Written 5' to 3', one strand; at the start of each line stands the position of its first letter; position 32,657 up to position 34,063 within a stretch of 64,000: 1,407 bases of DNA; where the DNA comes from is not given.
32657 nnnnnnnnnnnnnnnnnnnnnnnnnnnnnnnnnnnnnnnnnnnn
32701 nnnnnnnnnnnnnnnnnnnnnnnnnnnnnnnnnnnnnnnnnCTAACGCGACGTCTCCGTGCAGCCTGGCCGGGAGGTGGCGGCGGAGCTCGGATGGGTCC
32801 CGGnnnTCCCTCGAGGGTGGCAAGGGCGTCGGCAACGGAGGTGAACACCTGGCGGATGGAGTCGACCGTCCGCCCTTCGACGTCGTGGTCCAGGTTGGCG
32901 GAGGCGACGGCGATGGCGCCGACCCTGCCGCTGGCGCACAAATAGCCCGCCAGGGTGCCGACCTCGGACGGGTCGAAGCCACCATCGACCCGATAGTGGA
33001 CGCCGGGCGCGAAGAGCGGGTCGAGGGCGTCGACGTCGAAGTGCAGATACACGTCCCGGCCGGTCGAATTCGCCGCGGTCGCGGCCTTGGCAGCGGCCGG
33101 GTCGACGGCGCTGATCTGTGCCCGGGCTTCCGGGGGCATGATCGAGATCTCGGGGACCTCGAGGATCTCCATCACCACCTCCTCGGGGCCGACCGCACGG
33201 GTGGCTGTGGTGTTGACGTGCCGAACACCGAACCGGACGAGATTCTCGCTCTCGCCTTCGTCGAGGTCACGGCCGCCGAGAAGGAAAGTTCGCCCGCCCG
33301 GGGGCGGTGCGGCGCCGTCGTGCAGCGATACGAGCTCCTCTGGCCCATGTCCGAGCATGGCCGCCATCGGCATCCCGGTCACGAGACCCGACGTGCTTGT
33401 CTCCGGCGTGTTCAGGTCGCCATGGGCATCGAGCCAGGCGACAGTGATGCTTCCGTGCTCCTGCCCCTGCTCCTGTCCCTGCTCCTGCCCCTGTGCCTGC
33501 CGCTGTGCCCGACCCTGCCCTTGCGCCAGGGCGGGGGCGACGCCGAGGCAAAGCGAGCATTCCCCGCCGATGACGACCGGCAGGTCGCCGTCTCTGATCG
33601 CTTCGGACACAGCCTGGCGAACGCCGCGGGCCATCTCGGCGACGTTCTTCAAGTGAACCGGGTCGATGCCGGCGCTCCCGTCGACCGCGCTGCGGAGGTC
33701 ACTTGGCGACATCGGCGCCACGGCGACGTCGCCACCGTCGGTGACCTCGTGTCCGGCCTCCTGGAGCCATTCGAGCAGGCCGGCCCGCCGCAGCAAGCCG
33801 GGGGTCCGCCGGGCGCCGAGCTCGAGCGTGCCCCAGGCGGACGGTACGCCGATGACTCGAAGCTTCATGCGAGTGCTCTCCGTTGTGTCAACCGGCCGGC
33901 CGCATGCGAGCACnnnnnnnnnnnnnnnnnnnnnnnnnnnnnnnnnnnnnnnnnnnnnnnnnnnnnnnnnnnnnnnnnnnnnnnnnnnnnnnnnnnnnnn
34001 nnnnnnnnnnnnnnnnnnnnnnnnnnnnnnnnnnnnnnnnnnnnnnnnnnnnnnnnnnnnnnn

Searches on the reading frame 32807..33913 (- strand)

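Call 12: search_protein_families(library=pfam, proteins=[window:32807-33913:-], max_evalue=0.001)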
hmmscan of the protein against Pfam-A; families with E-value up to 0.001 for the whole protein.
window:32807-33913:- (369 aa): 1 family
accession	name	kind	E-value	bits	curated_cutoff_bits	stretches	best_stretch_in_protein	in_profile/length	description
PF00491.26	Arginase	-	6.8e-32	111.5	22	1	18-357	3-274/280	Arginase family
